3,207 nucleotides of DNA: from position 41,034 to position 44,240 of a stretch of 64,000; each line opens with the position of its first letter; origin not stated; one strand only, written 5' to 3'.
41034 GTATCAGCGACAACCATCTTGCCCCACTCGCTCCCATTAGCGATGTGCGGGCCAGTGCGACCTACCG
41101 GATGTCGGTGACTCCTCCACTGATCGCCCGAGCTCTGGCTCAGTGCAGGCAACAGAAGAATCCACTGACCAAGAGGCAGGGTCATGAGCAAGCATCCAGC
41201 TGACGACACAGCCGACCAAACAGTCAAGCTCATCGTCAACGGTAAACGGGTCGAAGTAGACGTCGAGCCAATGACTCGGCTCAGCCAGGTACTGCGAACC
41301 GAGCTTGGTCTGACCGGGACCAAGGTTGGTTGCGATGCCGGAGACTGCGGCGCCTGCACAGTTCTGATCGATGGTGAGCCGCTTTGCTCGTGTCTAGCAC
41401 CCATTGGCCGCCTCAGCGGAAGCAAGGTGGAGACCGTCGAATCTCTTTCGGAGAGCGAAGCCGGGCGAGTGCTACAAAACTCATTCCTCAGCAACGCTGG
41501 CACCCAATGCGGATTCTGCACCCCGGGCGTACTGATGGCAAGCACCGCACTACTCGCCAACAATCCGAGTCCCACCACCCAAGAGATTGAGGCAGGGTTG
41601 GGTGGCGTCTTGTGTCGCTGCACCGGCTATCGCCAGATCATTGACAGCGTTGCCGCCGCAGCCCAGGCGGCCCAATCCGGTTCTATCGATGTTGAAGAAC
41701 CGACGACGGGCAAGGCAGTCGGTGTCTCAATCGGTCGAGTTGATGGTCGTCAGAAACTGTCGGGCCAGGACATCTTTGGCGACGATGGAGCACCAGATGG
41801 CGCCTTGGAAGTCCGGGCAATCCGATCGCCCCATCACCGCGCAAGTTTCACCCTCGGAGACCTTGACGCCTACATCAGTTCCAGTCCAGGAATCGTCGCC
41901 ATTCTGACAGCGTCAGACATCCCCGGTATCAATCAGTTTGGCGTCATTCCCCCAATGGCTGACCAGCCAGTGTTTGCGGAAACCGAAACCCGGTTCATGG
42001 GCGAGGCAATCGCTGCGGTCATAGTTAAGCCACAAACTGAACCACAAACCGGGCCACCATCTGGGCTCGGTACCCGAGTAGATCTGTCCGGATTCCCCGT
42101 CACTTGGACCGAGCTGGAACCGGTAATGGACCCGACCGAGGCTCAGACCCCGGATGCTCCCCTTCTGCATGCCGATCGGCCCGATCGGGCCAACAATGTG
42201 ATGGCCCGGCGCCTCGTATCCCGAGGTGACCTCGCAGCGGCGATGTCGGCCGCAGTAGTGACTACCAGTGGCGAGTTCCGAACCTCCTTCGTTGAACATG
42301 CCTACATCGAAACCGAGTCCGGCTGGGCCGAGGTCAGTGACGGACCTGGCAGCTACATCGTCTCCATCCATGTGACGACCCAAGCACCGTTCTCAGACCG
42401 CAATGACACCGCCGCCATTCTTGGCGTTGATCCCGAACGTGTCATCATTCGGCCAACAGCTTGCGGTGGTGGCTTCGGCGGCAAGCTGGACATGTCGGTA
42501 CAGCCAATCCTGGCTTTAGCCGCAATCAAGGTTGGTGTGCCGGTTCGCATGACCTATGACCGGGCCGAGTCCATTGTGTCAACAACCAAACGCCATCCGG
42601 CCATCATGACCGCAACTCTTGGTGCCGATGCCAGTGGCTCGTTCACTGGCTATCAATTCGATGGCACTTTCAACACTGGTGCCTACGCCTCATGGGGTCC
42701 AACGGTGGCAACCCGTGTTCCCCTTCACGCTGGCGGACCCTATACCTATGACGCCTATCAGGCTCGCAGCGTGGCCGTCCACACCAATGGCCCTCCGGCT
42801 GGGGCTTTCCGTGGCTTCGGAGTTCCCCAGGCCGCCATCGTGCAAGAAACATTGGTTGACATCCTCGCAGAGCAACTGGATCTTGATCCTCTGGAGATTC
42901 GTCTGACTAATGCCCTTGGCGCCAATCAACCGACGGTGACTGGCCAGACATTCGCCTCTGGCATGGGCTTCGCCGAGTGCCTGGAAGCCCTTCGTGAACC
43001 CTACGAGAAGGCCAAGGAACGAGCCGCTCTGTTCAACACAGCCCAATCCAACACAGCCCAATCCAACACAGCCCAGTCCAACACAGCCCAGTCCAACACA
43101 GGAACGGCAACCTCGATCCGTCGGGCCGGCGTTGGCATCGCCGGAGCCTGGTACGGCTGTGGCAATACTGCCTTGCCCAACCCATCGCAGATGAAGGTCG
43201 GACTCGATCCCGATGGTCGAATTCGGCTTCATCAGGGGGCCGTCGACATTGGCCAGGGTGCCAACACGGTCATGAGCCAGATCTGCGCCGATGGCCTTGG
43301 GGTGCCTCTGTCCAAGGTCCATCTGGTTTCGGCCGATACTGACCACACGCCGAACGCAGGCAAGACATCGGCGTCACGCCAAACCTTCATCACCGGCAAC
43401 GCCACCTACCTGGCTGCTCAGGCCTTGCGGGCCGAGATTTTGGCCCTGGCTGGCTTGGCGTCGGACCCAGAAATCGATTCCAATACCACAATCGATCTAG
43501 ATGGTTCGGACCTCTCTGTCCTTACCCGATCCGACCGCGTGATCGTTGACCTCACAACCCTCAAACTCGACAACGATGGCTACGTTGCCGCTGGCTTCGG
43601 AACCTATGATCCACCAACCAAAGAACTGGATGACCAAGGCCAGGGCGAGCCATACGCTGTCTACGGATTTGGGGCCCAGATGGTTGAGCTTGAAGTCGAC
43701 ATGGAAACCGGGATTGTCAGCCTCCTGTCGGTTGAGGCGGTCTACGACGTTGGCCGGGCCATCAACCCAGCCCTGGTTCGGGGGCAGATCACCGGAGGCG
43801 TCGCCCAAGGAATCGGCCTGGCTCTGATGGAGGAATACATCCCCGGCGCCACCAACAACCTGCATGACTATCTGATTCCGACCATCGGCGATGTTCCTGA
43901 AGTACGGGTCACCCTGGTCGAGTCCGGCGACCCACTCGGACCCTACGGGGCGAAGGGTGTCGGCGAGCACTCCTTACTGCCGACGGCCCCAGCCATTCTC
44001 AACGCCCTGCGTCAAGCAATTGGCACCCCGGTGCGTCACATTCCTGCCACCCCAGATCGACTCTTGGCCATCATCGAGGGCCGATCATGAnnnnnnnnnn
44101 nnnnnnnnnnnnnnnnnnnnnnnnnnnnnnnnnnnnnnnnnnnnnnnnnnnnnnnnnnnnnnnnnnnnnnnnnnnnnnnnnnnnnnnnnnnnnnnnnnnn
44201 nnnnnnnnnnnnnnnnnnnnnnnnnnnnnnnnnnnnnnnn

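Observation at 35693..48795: Hybrid nicotinate-type N-heterocycle catabolic island with a predicted MmsA-type shortcut from 2-formylglutarate to glutaryl-CoA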

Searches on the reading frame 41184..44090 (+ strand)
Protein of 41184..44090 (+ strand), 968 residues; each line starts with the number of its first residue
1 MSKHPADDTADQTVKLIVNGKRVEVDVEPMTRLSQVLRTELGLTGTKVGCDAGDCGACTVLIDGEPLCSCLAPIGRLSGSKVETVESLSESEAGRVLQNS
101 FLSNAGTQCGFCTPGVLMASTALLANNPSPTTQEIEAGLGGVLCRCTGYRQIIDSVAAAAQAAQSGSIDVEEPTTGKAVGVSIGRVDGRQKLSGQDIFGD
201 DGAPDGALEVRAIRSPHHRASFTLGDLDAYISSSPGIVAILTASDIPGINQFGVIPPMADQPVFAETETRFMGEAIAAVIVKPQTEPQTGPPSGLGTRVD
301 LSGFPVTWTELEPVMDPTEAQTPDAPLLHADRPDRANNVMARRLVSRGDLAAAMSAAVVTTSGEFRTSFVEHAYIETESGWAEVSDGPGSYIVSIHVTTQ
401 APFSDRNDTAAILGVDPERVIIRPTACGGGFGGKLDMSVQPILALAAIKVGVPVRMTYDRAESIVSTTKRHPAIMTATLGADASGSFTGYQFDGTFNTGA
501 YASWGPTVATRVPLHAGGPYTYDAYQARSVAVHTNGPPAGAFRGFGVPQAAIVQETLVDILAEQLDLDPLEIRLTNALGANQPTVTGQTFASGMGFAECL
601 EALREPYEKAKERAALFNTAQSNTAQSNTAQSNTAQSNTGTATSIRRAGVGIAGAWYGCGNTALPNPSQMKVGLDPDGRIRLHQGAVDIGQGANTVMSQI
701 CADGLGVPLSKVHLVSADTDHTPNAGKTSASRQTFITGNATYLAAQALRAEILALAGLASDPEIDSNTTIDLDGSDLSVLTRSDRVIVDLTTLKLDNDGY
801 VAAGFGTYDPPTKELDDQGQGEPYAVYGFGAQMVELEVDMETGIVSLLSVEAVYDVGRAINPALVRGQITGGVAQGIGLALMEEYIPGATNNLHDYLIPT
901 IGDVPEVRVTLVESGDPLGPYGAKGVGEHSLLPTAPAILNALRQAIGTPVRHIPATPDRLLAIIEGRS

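Call 3: search_protein_families(library=pfam, proteins=[window:41184-44090:+])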
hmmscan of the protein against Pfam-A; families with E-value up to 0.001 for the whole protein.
window:41184-44090:+ (968 aa): 6 families
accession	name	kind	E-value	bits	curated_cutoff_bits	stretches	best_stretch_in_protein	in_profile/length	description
PF20256.3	MoCoBD_2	-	1.2e-71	241.9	27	1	634-905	15-283/283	Molybdopterin cofactor-binding domain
PF02738.23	MoCoBD_1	-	1.2e-68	231.3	27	1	335-577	5-244/244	Molybdopterin cofactor-binding domain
PF01799.25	Fer2_2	-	1.7e-24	86.2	30.3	1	84-156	1-74/75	[2Fe-2S] binding domain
PF01315.27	Ald_Xan_dh_C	-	2.3e-08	34.8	31.3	1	195-283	3-91/110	Aldehyde oxidase and xanthine dehydrogenase, a/b hammerhead domain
PF00111.32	Fer2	-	1.8e-07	31.5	21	1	17-66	2-52/77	2Fe-2S iron-sulfur cluster binding domain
PF13085.11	Fer2_3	-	0.00023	21.5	27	1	48-92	50-93/107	2Fe-2S iron-sulfur cluster binding domain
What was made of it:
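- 41184..44090 (+): Fused [2Fe-2S] + molybdopterin subunit, equivalent to NdhS + NdhL + NdhM. Predicted nicotinate 6-hydroxylase. Six Pfam domains (call 3).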

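Call 4: search_protein_families(library=ncbifam, proteins=[window:41184-44090:+])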
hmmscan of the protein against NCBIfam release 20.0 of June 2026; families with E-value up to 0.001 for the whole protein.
window:41184-44090:+ (968 aa): 20 families
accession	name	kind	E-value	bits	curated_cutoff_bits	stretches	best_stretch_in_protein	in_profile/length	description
TIGR03311.1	Se_dep_XDH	equivalog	2.8e-168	561.6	830.45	3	15-612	2-575/848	selenium-dependent xanthine dehydrogenase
NF045668.1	pterin_aldehy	equivalog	2.2e-151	505.9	1100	2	15-749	4-715/905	molybdopterin-dependent aldehyde oxidoreductase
TIGR03196.1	pucD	equivalog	6.1e-143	477.9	783.65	1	184-963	8-757/763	xanthine dehydrogenase subunit D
NF043082.1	XdhA_XDHase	equivalog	3.8e-124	415.5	780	1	179-962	1-750/758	xanthine dehydrogenase subunit XdhA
NF007426.0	PRK09970.1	equivalog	3.8e-121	405.5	916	1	177-962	4-753/761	xanthine dehydrogenase molybdenum-binding subunit XdhA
TIGR03194.1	4hydrxCoA_A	equivalog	1.7e-115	387.2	994.55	1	185-962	3-744/746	4-hydroxybenzoyl-CoA reductase subunit alpha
TIGR02965.1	xanthine_xdhB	equivalog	8.8e-85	285.4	849.5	1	190-964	12-754/758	xanthine dehydrogenase molybdopterin binding subunit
TIGR03313.1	Se_sel_red_Mo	hypoth_equivalog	2.2e-84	283.8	1101.9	2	346-963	360-948/951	molybdopterin-dependent oxidoreductase Mo/Fe-S-binding subunit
NF041018.1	glyceraldDH_alpha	equivalog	1.4e-80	271.7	790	1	178-960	2-740/741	glyceraldehyde dehydrogenase subunit alpha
TIGR02969.1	mam_aldehyde_ox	subfamily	1.6e-80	271.1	1912.3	2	178-946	575-1279/1330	aldehyde oxidase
NF040766.1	CODH_aero_grp5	exception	3e-77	260.5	950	1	176-962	2-783/785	aerobic carbon-monoxide dehydrogenase large subunit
TIGR02416.1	CO_dehy_Mo_lg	equivalog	7.8e-60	202.9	991.15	1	194-953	8-758/770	aerobic carbon-monoxide dehydrogenase large subunit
NF041671.1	peri_hyde_PaoC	equivalog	3.4e-56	191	1180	1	177-962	16-729/735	aldehyde oxidoreductase molybdenum-binding subunit PaoC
TIGR03193.1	4hydroxCoAred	equivalog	3.3e-48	163.3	257.8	1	15-160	3-148/148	4-hydroxybenzoyl-CoA reductase subunit gamma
NF041020.1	glyceraldDH_gamma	equivalog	2.6e-47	160.4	290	1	12-162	11-161/164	glyceraldehyde dehydrogenase subunit gamma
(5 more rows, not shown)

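Call 8: search_solved_structures(query=window:41184-44090:+, max_evalue=1e-20)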
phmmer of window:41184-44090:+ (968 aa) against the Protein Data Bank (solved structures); distinct sequences matched with E-value up to 1e-20: 57.
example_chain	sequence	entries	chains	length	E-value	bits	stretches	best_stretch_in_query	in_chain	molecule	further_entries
1dgj_A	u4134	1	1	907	1.9e-103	351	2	13-748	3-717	ALDEHYDE OXIDOREDUCTASE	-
1sij_A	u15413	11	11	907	5.9e-96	326.2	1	16-748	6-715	Aldehyde oxidoreductase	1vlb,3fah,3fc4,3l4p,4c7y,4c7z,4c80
4yrw_A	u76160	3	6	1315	8e-87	295.9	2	179-748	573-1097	Xanthine dehydrogenase/oxidase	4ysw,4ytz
2e3t_A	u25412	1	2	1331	8.9e-87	295.8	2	179-748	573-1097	Xanthine dehydrogenase/oxidase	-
3an1_A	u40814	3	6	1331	8.9e-87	295.8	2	179-748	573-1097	Xanthine dehydrogenase/oxidase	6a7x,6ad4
6ac4_A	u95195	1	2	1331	8.9e-87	295.8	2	179-748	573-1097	Xanthine dehydrogenase/oxidase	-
6adj_A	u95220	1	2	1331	8.9e-87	295.8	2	179-748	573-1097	Xanthine dehydrogenase/oxidase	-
6abu_A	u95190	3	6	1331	8.9e-87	295.8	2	179-748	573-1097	Xanthine dehydrogenase/oxidase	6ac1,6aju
1wyg_A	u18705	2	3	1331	9.6e-87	295.7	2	179-748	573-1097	Xanthine dehydrogenase/oxidase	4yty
2e1q_A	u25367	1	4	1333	2.5e-86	294.3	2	184-748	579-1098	Xanthine dehydrogenase/oxidase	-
2ckj_A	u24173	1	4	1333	8.1e-86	292.6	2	185-748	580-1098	XANTHINE OXIDOREDUCTASE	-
3una_A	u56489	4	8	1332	1.7e-84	288.2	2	179-946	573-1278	Xanthine dehydrogenase/oxidase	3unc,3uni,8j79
1fo4_A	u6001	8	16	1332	1.7e-84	288.2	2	179-946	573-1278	XANTHINE DEHYDROGENASE | Xanthine dehydrogenase/oxidase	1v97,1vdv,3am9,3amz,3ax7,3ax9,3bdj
1n5x_A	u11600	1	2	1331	2.3e-84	287.8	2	179-946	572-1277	Xanthine Dehydrogenase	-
1rm6_A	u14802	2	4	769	3.6e-81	277.2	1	178-966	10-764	4-hydroxybenzoyl-CoA reductase alpha subunit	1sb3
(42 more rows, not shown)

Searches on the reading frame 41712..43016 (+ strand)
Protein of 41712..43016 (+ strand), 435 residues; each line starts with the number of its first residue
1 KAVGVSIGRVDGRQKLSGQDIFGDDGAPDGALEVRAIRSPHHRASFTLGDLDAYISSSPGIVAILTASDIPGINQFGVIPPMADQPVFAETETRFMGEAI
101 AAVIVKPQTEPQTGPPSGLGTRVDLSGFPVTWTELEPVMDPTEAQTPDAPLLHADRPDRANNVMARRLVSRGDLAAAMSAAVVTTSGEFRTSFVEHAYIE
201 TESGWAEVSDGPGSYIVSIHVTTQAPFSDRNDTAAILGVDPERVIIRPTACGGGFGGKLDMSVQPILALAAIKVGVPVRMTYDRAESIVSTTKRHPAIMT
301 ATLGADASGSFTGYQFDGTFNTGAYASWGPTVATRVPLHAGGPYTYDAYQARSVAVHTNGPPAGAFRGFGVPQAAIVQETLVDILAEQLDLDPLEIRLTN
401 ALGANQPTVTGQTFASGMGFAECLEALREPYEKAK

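Call 82: search_solved_structures(query=window:41712-43016:+, max_evalue=1e-30)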
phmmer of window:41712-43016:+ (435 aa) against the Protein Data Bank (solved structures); distinct sequences matched with E-value up to 1e-30: 4.
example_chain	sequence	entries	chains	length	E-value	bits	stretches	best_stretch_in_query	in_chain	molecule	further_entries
3hrd_A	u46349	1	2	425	9.4e-60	206.5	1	4-430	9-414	Nicotinate dehydrogenase large molybdopterin subunit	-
2w55_B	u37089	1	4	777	1.5e-35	126.8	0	169-401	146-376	XANTHINE DEHYDROGENASE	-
1jro_B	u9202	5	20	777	2.1e-35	126.3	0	169-401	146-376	xanthine dehydrogenase, chain B | XANTHINE DEHYDROGENASE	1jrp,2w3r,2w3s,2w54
1rm6_A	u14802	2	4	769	4.3e-35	125.3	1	3-428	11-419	4-hydroxybenzoyl-CoA reductase alpha subunit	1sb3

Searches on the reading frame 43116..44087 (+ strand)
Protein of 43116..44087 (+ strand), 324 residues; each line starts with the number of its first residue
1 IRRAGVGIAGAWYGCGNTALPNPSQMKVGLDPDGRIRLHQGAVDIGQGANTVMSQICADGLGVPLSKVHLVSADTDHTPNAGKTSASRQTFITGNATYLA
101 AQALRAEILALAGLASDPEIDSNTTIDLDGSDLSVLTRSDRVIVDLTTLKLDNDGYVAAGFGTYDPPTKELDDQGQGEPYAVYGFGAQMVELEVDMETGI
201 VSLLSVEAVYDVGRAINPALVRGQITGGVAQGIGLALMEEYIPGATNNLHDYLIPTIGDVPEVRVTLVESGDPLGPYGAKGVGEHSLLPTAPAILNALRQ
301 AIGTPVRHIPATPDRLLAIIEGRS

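Call 83: search_solved_structures(query=window:43116-44087:+, max_evalue=1e-20)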
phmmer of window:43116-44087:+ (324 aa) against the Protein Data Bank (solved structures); distinct sequences matched with E-value up to 1e-20: 37.
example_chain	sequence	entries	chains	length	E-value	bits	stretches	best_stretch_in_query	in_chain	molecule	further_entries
3hrd_B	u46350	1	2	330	6.6e-65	222.9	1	2-322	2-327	Nicotinate dehydrogenase medium molybdopterin subunit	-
1rm6_A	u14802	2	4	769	2.2e-46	162.1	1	25-322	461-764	4-hydroxybenzoyl-CoA reductase alpha subunit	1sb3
1dgj_A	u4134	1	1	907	7.6e-39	137.3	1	160-318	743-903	ALDEHYDE OXIDOREDUCTASE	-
5y6q_C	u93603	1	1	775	6.9e-31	111.1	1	22-316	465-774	Aldehyde oxidase large subunit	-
8uem_A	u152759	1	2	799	1.9e-29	106.4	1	30-323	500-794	Carbon monoxide dehydrogenase (Large chain), CoxL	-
7dqx_A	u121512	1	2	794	4.8e-29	105.1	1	30-322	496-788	6-hydroxypseudooxynicotine dehydrogenase complex subunit gamma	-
1t3q_B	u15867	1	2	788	5e-28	101.7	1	25-322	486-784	quinoline 2-oxidoreductase large subunit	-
1sij_A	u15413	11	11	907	1.7e-27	100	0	174-320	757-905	Aldehyde oxidoreductase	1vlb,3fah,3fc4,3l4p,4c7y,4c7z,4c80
4yrw_A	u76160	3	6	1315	7.5e-25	91.3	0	164-303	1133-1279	Xanthine dehydrogenase/oxidase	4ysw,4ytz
2e3t_A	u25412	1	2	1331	7.7e-25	91.3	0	164-303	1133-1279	Xanthine dehydrogenase/oxidase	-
1wyg_A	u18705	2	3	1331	7.8e-25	91.3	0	164-303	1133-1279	Xanthine dehydrogenase/oxidase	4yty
3an1_A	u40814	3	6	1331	7.8e-25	91.3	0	164-303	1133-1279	Xanthine dehydrogenase/oxidase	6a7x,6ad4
6adj_A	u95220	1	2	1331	7.8e-25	91.3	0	164-303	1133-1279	Xanthine dehydrogenase/oxidase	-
6ac4_A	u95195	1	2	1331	7.8e-25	91.3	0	164-303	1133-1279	Xanthine dehydrogenase/oxidase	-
6abu_A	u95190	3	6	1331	7.8e-25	91.3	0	164-303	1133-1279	Xanthine dehydrogenase/oxidase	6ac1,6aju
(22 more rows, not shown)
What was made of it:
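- On E. barkeri-type upper nicotinate pathway (Ndh + Hnr + Ena): 3HRD_B at 222.9 bits against 162.1 (calls 82, 83).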
